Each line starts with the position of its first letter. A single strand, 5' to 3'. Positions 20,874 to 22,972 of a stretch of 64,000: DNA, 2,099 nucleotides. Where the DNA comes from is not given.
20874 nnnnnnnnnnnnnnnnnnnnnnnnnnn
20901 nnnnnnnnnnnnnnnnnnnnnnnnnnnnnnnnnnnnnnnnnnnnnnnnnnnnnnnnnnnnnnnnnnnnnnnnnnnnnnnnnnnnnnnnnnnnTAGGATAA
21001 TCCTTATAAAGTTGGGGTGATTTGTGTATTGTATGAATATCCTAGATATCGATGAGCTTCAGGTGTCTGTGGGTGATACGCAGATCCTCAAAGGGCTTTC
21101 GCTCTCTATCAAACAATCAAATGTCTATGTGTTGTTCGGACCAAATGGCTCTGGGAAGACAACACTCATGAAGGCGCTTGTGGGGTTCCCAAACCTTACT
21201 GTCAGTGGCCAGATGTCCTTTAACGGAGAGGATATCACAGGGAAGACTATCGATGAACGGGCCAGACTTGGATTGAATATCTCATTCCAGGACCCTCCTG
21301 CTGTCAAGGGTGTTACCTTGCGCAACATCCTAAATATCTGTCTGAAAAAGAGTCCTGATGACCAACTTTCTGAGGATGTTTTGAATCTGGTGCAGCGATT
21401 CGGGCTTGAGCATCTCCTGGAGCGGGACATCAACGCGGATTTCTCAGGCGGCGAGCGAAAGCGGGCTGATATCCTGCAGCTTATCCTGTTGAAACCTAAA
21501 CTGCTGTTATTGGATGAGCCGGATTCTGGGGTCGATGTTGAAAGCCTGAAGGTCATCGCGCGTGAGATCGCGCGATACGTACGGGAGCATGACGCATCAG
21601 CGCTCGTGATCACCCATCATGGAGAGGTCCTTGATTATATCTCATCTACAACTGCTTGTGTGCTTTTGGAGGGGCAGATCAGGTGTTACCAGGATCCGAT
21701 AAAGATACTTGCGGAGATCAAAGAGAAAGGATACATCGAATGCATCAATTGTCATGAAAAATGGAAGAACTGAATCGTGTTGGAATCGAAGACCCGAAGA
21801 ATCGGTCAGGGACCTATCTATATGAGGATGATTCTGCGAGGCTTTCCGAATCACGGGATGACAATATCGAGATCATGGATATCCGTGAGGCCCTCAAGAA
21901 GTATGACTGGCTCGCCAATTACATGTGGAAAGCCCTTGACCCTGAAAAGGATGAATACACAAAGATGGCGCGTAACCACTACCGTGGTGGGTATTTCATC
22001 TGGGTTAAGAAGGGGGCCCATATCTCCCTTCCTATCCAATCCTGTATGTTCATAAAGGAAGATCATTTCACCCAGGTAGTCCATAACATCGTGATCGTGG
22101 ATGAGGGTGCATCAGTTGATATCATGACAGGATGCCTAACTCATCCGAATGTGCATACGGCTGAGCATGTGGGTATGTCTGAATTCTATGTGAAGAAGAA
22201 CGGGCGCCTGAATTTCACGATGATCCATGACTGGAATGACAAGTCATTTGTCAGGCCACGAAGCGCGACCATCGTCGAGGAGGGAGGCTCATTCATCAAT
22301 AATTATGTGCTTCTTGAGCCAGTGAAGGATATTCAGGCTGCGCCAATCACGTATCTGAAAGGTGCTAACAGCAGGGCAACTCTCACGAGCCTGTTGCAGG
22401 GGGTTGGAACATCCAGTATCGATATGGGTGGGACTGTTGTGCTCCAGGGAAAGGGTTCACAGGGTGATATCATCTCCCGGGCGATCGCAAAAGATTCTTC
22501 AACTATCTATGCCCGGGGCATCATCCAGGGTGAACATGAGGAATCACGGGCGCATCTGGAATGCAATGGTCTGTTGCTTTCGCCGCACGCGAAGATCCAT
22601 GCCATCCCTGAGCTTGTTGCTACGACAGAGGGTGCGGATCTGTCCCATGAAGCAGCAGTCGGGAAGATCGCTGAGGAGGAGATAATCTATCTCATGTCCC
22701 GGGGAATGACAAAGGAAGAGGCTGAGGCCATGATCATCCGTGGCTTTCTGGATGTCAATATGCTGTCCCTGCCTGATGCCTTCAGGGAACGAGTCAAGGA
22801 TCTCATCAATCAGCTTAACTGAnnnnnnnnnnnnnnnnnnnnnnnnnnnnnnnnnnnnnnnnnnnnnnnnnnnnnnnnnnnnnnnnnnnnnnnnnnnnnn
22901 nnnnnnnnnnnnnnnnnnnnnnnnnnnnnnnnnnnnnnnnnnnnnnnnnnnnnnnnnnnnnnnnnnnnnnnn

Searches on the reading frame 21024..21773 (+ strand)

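Call 15: search_protein_families(library=pfam, proteins=[window:21024-21773:+], max_evalue=0.001)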
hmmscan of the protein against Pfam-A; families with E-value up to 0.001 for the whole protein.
window:21024-21773:+ (249 aa): 8 families
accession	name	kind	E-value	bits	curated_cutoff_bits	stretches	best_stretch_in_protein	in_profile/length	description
PF00005.33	ABC_tran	-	5.2e-26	92.3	25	1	22-167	1-136/137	ABC transporter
PF13304.12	AAA_21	-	4.8e-11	43.7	27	1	34-70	1-46/304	AAA domain, putative AbiEii toxin, Type IV TA system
PF02463.25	SMC_N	-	7.8e-06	25.9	40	0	32-206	24-205/220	RecF/RecN/SMC N terminal domain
PF13175.12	AAA_15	-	6.1e-05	23.2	32.1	1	32-194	22-192/374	AAA ATPase domain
PF13476.12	AAA_23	-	0.00015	22.9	27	1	31-53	18-40/201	AAA domain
PF13555.12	AAA_29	-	0.00034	20.7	27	1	25-53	15-43/61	P-loop containing region of AAA domain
PF01637.24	ATPase_2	-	0.00044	20.6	33.2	1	30-53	18-41/225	ATPase domain predominantly from Archaea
PF00004.35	AAA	-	0.00065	20.6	21.2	0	36-81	2-44/131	ATPase family associated with various cellular activities (AAA)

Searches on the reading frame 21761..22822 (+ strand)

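Call 9: search_protein_families(library=pfam, proteins=[window:21761-22822:+], max_evalue=0.001)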
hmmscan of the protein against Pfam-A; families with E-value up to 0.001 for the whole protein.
window:21761-22822:+ (353 aa): 1 family
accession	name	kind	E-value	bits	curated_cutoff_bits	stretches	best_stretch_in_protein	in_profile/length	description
PF01458.23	SUFBD_core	-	8.8e-44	150.1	27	1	99-329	4-232/232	SUF system FeS cluster assembly, SufBD core domain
